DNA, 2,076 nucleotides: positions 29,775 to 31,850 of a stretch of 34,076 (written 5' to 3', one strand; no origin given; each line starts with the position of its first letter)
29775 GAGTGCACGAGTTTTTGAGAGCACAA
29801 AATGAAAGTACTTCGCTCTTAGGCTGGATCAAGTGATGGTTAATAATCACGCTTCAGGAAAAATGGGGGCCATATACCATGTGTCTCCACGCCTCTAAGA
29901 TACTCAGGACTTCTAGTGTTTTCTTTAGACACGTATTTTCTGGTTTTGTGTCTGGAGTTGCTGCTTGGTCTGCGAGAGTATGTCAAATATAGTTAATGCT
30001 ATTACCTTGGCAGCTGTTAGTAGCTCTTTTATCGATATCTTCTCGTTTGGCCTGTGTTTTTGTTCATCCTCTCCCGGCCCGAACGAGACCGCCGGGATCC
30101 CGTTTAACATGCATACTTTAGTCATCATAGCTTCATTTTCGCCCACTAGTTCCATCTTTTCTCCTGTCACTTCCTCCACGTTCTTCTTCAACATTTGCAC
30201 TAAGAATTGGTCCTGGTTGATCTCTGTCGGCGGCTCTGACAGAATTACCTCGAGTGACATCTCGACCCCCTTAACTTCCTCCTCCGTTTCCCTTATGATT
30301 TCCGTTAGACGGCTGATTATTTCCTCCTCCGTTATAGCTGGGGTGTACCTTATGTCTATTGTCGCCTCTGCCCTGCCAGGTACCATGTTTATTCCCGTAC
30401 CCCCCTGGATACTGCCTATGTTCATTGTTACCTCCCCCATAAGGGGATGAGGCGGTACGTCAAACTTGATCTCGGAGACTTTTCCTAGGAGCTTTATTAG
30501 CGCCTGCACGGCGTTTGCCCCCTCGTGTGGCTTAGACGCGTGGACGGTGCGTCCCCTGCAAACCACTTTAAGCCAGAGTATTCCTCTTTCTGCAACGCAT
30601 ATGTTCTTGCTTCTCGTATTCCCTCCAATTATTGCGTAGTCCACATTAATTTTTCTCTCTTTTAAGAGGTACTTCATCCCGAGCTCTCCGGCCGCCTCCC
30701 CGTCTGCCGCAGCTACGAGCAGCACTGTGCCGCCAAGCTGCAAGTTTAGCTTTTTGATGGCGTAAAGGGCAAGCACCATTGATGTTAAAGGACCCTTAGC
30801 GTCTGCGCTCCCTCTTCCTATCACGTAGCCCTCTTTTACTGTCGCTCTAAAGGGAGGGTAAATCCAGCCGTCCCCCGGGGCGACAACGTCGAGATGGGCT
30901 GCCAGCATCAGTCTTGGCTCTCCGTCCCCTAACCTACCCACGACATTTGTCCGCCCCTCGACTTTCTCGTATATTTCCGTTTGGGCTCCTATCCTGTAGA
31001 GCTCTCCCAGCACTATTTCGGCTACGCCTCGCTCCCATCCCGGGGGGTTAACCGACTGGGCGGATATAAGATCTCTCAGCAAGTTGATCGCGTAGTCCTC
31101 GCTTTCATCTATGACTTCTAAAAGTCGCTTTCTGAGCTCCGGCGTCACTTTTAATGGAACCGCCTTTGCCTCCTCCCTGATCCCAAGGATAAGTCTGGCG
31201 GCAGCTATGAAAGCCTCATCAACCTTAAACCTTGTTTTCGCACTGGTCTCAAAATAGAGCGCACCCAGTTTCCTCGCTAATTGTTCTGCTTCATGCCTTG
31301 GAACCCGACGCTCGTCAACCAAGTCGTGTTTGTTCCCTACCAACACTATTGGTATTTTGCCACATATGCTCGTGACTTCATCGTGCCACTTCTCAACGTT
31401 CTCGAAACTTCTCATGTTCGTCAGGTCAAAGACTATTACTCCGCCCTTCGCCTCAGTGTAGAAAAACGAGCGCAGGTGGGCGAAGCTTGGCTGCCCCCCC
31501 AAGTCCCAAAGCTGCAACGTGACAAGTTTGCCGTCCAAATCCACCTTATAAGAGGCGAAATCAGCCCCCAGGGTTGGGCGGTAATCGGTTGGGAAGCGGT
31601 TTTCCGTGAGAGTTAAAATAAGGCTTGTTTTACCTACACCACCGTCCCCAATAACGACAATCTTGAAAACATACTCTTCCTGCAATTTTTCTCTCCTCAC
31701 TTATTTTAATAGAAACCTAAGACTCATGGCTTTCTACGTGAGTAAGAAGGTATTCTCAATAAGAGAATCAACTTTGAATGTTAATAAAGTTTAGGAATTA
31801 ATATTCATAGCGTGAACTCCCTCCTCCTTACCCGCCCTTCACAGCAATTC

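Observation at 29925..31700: Small Rab/Ras-like GTPase fused to an apparently degenerate M20 metallopeptidase domain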

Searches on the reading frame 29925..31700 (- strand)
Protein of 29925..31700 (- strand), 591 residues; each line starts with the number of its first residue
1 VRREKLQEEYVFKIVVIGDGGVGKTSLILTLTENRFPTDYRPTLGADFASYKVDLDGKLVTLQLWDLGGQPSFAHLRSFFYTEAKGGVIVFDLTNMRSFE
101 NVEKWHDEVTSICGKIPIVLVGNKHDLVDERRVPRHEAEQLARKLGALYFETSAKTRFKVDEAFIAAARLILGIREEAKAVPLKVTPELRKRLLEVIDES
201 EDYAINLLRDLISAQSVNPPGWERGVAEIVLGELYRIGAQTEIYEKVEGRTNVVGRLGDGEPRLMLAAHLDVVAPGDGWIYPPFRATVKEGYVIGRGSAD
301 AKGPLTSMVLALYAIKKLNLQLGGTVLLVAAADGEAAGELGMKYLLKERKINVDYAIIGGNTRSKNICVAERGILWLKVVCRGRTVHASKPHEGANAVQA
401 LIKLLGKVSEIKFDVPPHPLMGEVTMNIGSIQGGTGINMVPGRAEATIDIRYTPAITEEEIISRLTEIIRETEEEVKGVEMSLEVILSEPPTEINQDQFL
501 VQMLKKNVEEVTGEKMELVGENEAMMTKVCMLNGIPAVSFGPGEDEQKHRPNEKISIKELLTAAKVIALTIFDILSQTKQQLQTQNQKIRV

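Call 3: search_protein_families(library=pfam, proteins=[window:29925-31700:-], max_evalue=0.01)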
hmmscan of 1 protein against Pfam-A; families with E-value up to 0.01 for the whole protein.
window:29925-31700:- (591 aa): 8 families
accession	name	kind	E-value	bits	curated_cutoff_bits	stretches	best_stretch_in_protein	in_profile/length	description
PF00071.28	Ras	-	4.1e-52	176.5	21.6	1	13-171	1-160/162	Ras family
PF08477.19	Roc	-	3.7e-30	105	27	1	13-126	1-119/119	Ras of Complex, Roc, domain of DAPkinase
PF01546.33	Peptidase_M20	-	2.3e-29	103.2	24.6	1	265-571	1-204/206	Peptidase family M20/M25/M40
PF07687.19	M20_dimer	-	2.1e-23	82.7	21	1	369-475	1-105/107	Peptidase dimerisation domain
PF00025.27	Arf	-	1.5e-10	41.3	22.3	1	9-131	12-131/174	ADP-ribosylation factor family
PF01926.29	MMR_HSR1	-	7.1e-05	23.3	21.9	1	13-124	1-113/113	50S ribosome-binding GTPase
PF04670.18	Gtr1_RagA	-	0.00066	19.6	22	1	13-130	1-126/232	Gtr1/RagA G protein conserved region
PF03193.22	RsgA_GTPase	-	0.0016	18.8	30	0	14-34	109-129/174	RsgA GTPase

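Call 4: search_protein_families(library=ncbifam, proteins=[window:29925-31700:-], max_evalue=0.01)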
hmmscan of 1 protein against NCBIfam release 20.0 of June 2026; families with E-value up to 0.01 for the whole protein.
window:29925-31700:- (591 aa): 63 families (the best 25 are shown)
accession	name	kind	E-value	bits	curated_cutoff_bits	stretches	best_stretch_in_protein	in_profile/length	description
TIGR01910.1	DapE-ArgE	subfamily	2.1e-79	267.4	217.6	1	205-566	1-373/373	ArgE/DapE family deacylase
NF006365.0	PRK08588.1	subfamily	9.4e-63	212.8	289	1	201-573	6-379/383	succinyl-diaminopimelate desuccinylase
NF006399.0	PRK08651.1-2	equivalog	5.8e-61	206.7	381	1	205-568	7-398/405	succinyl-diaminopimelate desuccinylase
NF006400.0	PRK08651.1-3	equivalog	1.1e-57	195.6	374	1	197-568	5-400/410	succinyl-diaminopimelate desuccinylase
NF010589.0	PRK13983.1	equivalog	2.8e-57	194.5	333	1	191-571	3-406/409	M20 family metallo-hydrolase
NF009555.0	PRK13004.1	equivalog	3.6e-49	167.7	321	1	197-572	10-393/399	YgeY family selenium metabolism-linked hydrolase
NF009558.0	PRK13013.1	equivalog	2.4e-47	161.6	428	1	190-578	4-427/429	acetylornithine deacetylase/succinyl-diaminopimelate desuccinylase family protein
NF009557.0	PRK13009.1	equivalog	7.4e-47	160.3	284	1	204-570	5-370/377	succinyl-diaminopimelate desuccinylase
TIGR01892.1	AcOrn-deacetyl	equivalog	6.6e-45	153.7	297.7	1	209-568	4-362/365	acetylornithine deacetylase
NF006398.0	PRK08651.1-1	equivalog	1.6e-43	149.2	439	1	193-574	3-399/403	succinyl-diaminopimelate desuccinylase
TIGR01246.1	dapE_proteo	equivalog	1.6e-42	145.9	361.8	1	205-568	2-364/370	succinyl-diaminopimelate desuccinylase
NF005710.0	PRK07522.1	subfamily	3.5e-42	145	412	1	202-568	8-382/391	acetylornithine deacetylase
TIGR03526.1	selenium_YgeY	hypoth_equivalog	2.3e-41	142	321.5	1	199-569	7-388/395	YgeY family selenium metabolism-linked hydrolase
NF005373.0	PRK06915.1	equivalog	4.9e-41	141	428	1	188-574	3-417/422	peptidase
NF003474.0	PRK05111.1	equivalog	2.6e-40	138.5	460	1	226-569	35-375/383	acetylornithine deacetylase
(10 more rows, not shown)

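Call 7: find_homologous_proteins(query=window:29925-31700:-, max_evalue=0.00001)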
Query window:29925-31700:- (591 aa): 101 proteins with E <= 0.00001 among 8000 candidates.
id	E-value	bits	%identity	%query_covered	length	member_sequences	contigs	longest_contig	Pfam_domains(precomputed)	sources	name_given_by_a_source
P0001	0.0e+0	1296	100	99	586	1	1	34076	PF01546.34,PF00025.28,PF08477.20,PF07687.20,PF00071.29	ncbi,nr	ncbi:MAG: ArgE/DapE family deacylase [Candidatus Freyarchaeota archaeon]|nr:ArgE/DapE family deacyla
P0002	0.0e+0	1173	89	99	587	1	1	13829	PF01546.34,PF00025.28,PF08477.20,PF07687.20,PF00071.29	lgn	-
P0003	0.0e+0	1097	82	99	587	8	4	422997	PF01546.34,PF01926.30,PF00025.28,PF08477.20,PF07687.20,PF00071.29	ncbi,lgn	ncbi:MAG: ArgE/DapE family deacylase [Candidatus Jordarchaeales archaeon]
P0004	0.0e+0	1070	80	99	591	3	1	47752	PF01546.34,PF00025.28,PF08477.20,PF07687.20,PF04670.19,PF00071.29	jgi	-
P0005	3.6e-279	945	71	98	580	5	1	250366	PF01546.34,PF01926.30,PF00025.28,PF08477.20,PF07687.20,PF00071.29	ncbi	ncbi:MAG: ArgE/DapE family deacylase [Candidatus Jordarchaeales archaeon]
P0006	6.4e-277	938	69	99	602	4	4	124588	PF01546.34,PF00025.28,PF08477.20,PF07687.20,PF00071.29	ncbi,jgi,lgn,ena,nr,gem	ncbi:MAG: ArgE/DapE family deacylase [Candidatus Freyarchaeota archaeon]|nr:ArgE/DapE family deacyla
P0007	1.8e-191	655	52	96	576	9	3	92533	PF01546.34,PF04389.23,PF00025.28,PF08477.20,PF07687.20,PF00071.29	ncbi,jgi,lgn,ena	ncbi:MAG: ArgE/DapE family deacylase [Candidatus Freyrarchaeum guaymaensis]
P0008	1.5e-188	646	52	96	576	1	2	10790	PF01546.34,PF00025.28,PF08477.20,PF07687.20,PF00071.29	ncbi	ncbi:MAG: ArgE/DapE family deacylase [Candidatus Jordarchaeaceae archaeon]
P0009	9.9e-188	643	51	96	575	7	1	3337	PF01546.34,PF00025.28,PF08477.20,PF07687.20,PF00071.29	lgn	-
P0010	3.7e-186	638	51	96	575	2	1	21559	PF01546.34,PF00025.28,PF08477.20,PF07687.20,PF00071.29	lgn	-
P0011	4.2e-185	634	51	96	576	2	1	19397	PF01546.34,PF00025.28,PF08477.20,PF07687.20,PF00071.29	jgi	jgi:acetylornithine deacetylase/succinyl-diaminopimelate desuccinylase family protein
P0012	2.2e-184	632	50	96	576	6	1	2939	PF01546.34,PF04389.23,PF00025.28,PF08477.20,PF07687.20,PF00071.29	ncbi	-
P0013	2.2e-183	629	50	96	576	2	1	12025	PF01546.34,PF04389.23,PF00025.28,PF08477.20,PF07687.20,PF00071.29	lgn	-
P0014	1.7e-180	619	50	96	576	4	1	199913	PF01546.34,PF00025.28,PF08477.20,PF07687.20,PF00071.29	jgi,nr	nr:ArgE/DapE family deacylase [Candidatus Freyarchaeota archaeon]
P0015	1.0e-61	227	44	27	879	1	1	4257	PF01926.30,PF00025.28,PF08477.20,PF00009.34,PF03029.24,PF20720.4,PF00071.29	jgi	jgi:small GTP-binding protein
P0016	1.8e-60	223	38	29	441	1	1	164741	PF01926.30,PF00025.28,PF08477.20,PF00009.34,PF03193.23,PF04670.19,PF00071.29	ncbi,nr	ncbi:uncharacterized protein LOC131949420 [Physella acuta]|nr:uncharacterized protein LOC131949420 [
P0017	3.8e-59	219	35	62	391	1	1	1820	PF01546.34,PF04389.23,PF07687.20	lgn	-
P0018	4.0e-56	209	36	61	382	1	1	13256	PF01546.34,PF07687.20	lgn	-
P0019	4.9e-56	208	36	60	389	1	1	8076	PF01546.34,PF04389.23,PF07687.20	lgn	-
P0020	2.7e-53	199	35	60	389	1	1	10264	PF01546.34,PF04389.23,PF07687.20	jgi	jgi:acetylornithine deacetylase/succinyl-diaminopimelate desuccinylase family protein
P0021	3.9e-53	199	33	64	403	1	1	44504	PF01546.34,PF04389.23,PF07687.20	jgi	jgi:acetylornithine deacetylase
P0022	4.6e-51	192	36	30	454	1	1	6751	PF01926.30,PF00025.28,PF08477.20,PF00009.34,PF03193.23,PF03029.24,PF00071.29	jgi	-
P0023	2.5e-45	173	52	27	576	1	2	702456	PF00025.28,PF08477.20,PF00071.29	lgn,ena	-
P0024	1.5e-42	164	36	28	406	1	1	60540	PF00025.28,PF08477.20,PF12775.14,PF00910.29,PF03193.23,PF00071.29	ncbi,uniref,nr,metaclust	ncbi:Vacuolar protein sorting-associated protein 13C [Phytophthora nicotianae]|uniref:Vacuolar prote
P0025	2.2e-42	163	30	64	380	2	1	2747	PF01546.34,PF04389.23,PF07687.20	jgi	-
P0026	1.9e-38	150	29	63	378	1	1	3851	PF01546.34,PF04389.23,PF07687.20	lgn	-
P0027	3.8e-38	149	41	25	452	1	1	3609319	PF01926.30,PF00025.28,PF08477.20,PF00009.34,PF03193.23,PF04670.19,PF00071.29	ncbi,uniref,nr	ncbi:DgyrCDS264 [Dimorphilus gyrociliatus]|uniref:DgyrCDS264 n=1 Tax=Dimorphilus gyrociliatus TaxID=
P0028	3.1e-36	143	35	30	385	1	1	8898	PF00025.28,PF08477.20,PF03193.23,PF16487.11,PF00071.29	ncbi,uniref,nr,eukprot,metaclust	ncbi:hypothetical protein SPRG_16874 [Saprolegnia parasitica CBS 223.65]|uniref:GTP-binding nuclear 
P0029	1.4e-33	134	44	28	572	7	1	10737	PF13240.12,PF00025.28,PF08477.20,PF00071.29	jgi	-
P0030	3.4e-33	133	44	28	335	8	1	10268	PF01926.30,PF00025.28,PF08477.20,PF00071.29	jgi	-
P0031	4.9e-33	132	44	28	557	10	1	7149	PF13240.12,PF00025.28,PF08477.20,PF03029.24,PF00071.29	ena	-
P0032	5.2e-33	132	44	28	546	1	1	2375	PF00025.28,PF08477.20,PF03029.24,PF00071.29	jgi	jgi:small GTP-binding protein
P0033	5.8e-33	132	43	28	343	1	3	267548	PF00025.28,PF08477.20,PF04670.19,PF00071.29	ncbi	ncbi:MAG: Rab family GTPase [Candidatus Hodarchaeota archaeon]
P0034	6.0e-33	132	30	62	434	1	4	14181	PF01546.34,PF04389.23,PF07687.20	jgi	jgi:succinyl-diaminopimelate desuccinylase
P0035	9.3e-33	132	43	28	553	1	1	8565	PF00025.28,PF08477.20,PF00071.29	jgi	jgi:small GTP-binding protein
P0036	1.4e-32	131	44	28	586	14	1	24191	PF00025.28,PF08477.20,PF00071.29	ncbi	-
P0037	2.2e-32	130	42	28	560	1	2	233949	PF13240.12,PF00025.28,PF08477.20,PF00071.29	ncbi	ncbi:MAG: GTP-binding protein [Promethearchaeota archaeon]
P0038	2.4e-32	130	42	28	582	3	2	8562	PF00025.28,PF08477.20,PF00071.29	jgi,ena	jgi:small GTP-binding protein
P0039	3.5e-32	130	41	28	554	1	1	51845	PF13240.12,PF00025.28,PF08477.20,PF00071.29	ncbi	ncbi:MAG: GTP-binding protein [Promethearchaeota archaeon]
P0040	3.9e-32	129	45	28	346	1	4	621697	PF03259.24,PF00025.28,PF08477.20,PF00009.34,PF03193.23,PF04670.19,PF00071.29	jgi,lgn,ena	jgi:small GTP-binding protein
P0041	4.6e-32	129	38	28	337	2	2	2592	PF00025.28,PF08477.20,PF04670.19,PF00071.29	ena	-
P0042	5.5e-32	129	42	28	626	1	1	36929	PF13240.12,PF00025.28,PF08477.20,PF03029.24,PF00071.29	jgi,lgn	jgi:small GTP-binding protein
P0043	7.5e-32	129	42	28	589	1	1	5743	PF00025.28,PF08477.20,PF00071.29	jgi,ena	-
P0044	1.0e-31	128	41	28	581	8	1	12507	PF00025.28,PF08477.20,PF00071.29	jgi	-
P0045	1.4e-31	128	42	28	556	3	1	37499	PF13240.12,PF00025.28,PF08477.20,PF03029.24,PF00071.29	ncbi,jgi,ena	-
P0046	1.4e-31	128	42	28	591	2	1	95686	PF00025.28,PF08477.20,PF00071.29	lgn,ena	-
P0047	2.9e-31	127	42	27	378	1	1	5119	PF01926.30,PF00025.28,PF08477.20,PF03193.23,PF00071.29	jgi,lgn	jgi:small GTP-binding protein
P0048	3.0e-31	127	39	26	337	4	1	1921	PF00025.28,PF08477.20,PF00009.34,PF03193.23,PF04670.19,PF00071.29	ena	-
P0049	3.0e-31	127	42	28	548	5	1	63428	PF00025.28,PF08477.20,PF00071.29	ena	-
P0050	5.2e-31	126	41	29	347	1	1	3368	PF00025.28,PF08477.20,PF04670.19,PF00071.29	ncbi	ncbi:MAG: Rab family GTPase [Promethearchaeota archaeon]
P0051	6.6e-31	125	39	30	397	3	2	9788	PF00025.28,PF08477.20,PF03193.23,PF00071.29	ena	-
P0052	6.2e-30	122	42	32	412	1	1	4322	PF00025.28,PF08477.20,PF04670.19,PF00071.29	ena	-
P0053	6.5e-30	122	43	27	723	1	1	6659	PF23598.2,PF00025.28,PF25019.1,PF00560.40,PF08477.20,PF12799.14,PF13676.12,PF13855.13,PF23211.1,PF00071.29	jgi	jgi:small GTP-binding protein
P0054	1.1e-29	121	39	28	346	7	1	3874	PF00025.28,PF08477.20,PF00071.29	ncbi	-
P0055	1.4e-29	121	40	29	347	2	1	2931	PF00025.28,PF08477.20,PF04670.19,PF00071.29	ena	-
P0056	1.5e-29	121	40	28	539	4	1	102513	PF13240.12,PF00025.28,PF08477.20,PF00071.29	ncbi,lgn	-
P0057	2.1e-29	120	41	26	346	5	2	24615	PF00025.28,PF08477.20,PF00071.29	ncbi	-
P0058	2.6e-28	117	37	29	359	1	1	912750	PF00025.28,PF08477.20,PF03193.23,PF00071.29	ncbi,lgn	-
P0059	1.0e-27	115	41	26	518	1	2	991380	PF00025.28,PF08477.20,PF00009.34,PF04670.19,PF00071.29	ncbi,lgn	-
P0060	1.1e-27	115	40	30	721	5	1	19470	PF23598.2,PF00025.28,PF00560.40,PF08477.20,PF12799.14,PF13676.12,PF13855.13,PF23211.1,PF04670.19,PF00071.29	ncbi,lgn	ncbi:MAG: GTP-binding protein [Promethearchaeota archaeon]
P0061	1.5e-27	114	42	27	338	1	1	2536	PF01926.30,PF00025.28,PF08477.20,PF04670.19,PF00071.29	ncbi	ncbi:MAG: Rab family GTPase, partial [Promethearchaeota archaeon]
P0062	2.4e-27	114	42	27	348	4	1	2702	PF01926.30,PF00025.28,PF08477.20,PF00071.29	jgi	jgi:small GTP-binding protein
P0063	1.2e-26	111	37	26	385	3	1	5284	PF00025.28,PF08477.20,PF03193.23,PF00071.29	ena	-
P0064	5.1e-25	106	38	26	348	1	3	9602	PF00025.28,PF08477.20,PF00071.29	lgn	-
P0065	3.5e-24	103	37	34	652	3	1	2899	PF00025.28,PF08477.20,PF00071.29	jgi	-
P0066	4.1e-24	103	37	27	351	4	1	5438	PF00025.28,PF08477.20,PF00071.29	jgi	-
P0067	5.1e-23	99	35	25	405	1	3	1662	PF00025.28,PF08477.20,PF00071.29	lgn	-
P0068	5.3e-23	99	32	33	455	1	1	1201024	PF18265.7,PF17820.8,PF00025.28,PF13180.13,PF08477.20,PF00071.29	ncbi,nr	ncbi:hypothetical protein Vi05172_g7192 [Venturia inaequalis]|nr:hypothetical protein Vi05172_g7192 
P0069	7.8e-23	99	38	26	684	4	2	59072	PF01926.30,PF00025.28,PF09439.17,PF08477.20,PF00071.29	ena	-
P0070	1.5e-22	98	38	25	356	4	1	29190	PF00025.28,PF08477.20,PF00071.29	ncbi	ncbi:MAG: GTP-binding protein [Promethearchaeia archaeon]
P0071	7.8e-22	95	38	28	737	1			PF13405.13,PF01926.30,PF00025.28,PF13499.13,PF08477.20,PF13202.13,PF00036.39,PF00071.29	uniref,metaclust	uniref:RAS and EF-hand domain containing n=1 Tax=Petromyzon marinus TaxID=7757 RepID=S4R9B0_PETMA|me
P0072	9.9e-22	95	38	29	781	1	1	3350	PF08477.20,PF00071.29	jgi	-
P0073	2.7e-21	94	25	63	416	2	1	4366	PF01546.34,PF07687.20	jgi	-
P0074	2.9e-20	90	35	26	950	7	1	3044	PF01926.30,PF00025.28,PF00168.37,PF08477.20,PF25334.1,PF00071.29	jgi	jgi:Ras-related protein Rab-1A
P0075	1.0e-19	89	39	26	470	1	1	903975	PF00025.28,PF08477.20,PF00071.29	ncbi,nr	ncbi:hypothetical protein JL720_7187 [Aureococcus anophagefferens]|nr:hypothetical protein JL720_718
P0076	1.8e-17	81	26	60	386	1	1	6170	PF01546.34,PF07687.20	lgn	-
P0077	1.2e-16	78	25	60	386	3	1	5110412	PF01546.34,PF07687.20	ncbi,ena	-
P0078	1.9e-16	78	28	29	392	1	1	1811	PF01926.30,PF00025.28,PF08477.20,PF00009.34,PF00071.29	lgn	-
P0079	3.5e-16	77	34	28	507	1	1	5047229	PF08477.20,PF00071.29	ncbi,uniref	ncbi:ras protein [Favolaschia claudopus]|uniref:Ras protein n=1 Tax=Favolaschia claudopus TaxID=2862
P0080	4.7e-16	76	28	52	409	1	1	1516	PF01546.34,PF07687.20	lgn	-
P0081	2.0e-15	74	28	50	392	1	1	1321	PF01546.34,PF07687.20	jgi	jgi:acetylornithine deacetylase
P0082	2.1e-15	74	28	53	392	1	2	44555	PF01546.34,PF07687.20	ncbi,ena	-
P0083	2.4e-15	74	27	55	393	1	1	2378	PF01546.34,PF07687.20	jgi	jgi:acetylornithine deacetylase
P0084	1.4e-14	72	26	54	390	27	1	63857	PF01546.34,PF07687.20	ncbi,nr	ncbi:MAG: acetylornithine deacetylase [Burkholderiaceae bacterium]|nr:acetylornithine deacetylase [B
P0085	7.8e-14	69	30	27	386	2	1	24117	PF00025.28,PF08477.20,PF00071.29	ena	-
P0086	9.3e-14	69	39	18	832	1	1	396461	PF00025.28,PF08477.20,PF13519.13,PF00009.34,PF03193.23,PF00071.29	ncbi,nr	ncbi:ras-domain-containing protein [Hysterangium stoloniferum]|nr:ras-domain-containing protein [Hys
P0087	1.0e-13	69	27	62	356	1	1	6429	PF01546.34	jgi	-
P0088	5.4e-12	63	22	63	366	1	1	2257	PF01546.34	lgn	-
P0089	1.7e-11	61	29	35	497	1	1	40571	PF01546.34,PF04389.23,PF07687.20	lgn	-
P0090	3.4e-11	60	27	35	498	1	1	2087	PF01546.34,PF07687.20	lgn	-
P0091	4.4e-11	60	25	48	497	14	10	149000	PF01546.34,PF04389.23,PF07687.20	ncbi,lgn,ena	ncbi:MAG: M20 family peptidase [Burkholderiales bacterium]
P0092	7.6e-11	59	26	50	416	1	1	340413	PF01546.34,PF04389.23,PF07687.20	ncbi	ncbi:M20/M25/M40 family metallo-hydrolase [Fredinandcohnia humi]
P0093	1.2e-10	59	27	35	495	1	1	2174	PF01546.34,PF07687.20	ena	-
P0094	1.2e-10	59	29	35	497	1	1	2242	PF01546.34,PF04389.23,PF07687.20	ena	-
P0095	1.3e-10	58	29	35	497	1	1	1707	PF01546.34,PF04389.23,PF07687.20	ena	-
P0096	2.8e-10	57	29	35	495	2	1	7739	PF01546.34,PF07687.20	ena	-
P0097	2.0e-9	55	26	42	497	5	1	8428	PF01546.34,PF04389.23,PF07687.20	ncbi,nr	ncbi:MAG: M20 family peptidase [Burkholderiaceae bacterium]|nr:M20 family peptidase [Burkholderiacea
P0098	2.8e-9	54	32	37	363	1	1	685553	PF01546.34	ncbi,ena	-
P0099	3.0e-8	51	27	45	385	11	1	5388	PF01546.34,PF07687.20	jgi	jgi:glutamate carboxypeptidase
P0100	6.5e-8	50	23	53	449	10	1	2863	PF01546.34,PF07687.20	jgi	jgi:acetylornithine deacetylase/succinyl-diaminopimelate desuccinylase-like protein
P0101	1.3e-7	49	42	11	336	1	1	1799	PF00025.28,PF08477.20,PF00071.29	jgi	-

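Call 15: find_encoding_contigs(protein=P0003, flank=8000, max_places=2)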
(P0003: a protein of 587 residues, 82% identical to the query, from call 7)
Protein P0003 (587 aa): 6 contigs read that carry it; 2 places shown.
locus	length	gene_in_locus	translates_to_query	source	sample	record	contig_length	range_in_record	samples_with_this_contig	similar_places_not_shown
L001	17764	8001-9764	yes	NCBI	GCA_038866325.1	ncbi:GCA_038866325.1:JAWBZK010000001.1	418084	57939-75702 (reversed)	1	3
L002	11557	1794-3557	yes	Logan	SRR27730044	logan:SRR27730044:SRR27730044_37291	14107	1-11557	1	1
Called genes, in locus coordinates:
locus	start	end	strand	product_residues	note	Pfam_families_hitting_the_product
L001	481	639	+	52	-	-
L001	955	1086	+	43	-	-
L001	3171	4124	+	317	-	PF00890:FAD_binding_2 (weak), PF01134:GIDA (weak), PF01266:DAO (weak), PF01946:Thi4 (weak), PF07992:Pyr_redox_2, PF12831:FAD_oxidored, PF13738:Pyr_redox_3, PF00070:Pyr_redox, +6 more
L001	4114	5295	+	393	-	PF00108:Thiolase_N (weak), PF22691:Thiolase_C_1, PF02803:Thiolase_C (weak)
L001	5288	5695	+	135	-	PF12172:zf-ChsH2, PF01796:OB_ChsH2_C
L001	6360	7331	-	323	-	PF00890:FAD_binding_2 (weak), PF01266:DAO (weak), PF01946:Thi4 (weak), PF03486:HI0933_like (weak), PF07992:Pyr_redox_2, PF12831:FAD_oxidored (weak), PF13738:Pyr_redox_3, PF00070:Pyr_redox, +3 more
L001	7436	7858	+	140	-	PF00293:NUDIX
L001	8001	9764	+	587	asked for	PF00025:Arf, PF00071:Ras, PF01926:MMR_HSR1 (faint), PF08477:Roc, PF01546:Peptidase_M20, PF07687:M20_dimer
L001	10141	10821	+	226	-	PF00455:DeoRC (weak), PF06026:Rib_5-P_isom_A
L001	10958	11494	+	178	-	PF00025:Arf, PF00071:Ras, PF08477:Roc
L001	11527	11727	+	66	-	PF06467:zf-FCS, PF01246:Ribosomal_L24e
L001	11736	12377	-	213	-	PF00334:NDK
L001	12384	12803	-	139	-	PF01842:ACT (weak)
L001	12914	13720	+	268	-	PF13353:Fer4_12 (weak), PF04055:Radical_SAM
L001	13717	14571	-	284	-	PF00491:Arginase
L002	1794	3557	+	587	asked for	PF00025:Arf, PF00071:Ras, PF01926:MMR_HSR1 (faint), PF08477:Roc, PF01546:Peptidase_M20, PF07687:M20_dimer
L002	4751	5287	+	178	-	PF00025:Arf, PF00071:Ras, PF08477:Roc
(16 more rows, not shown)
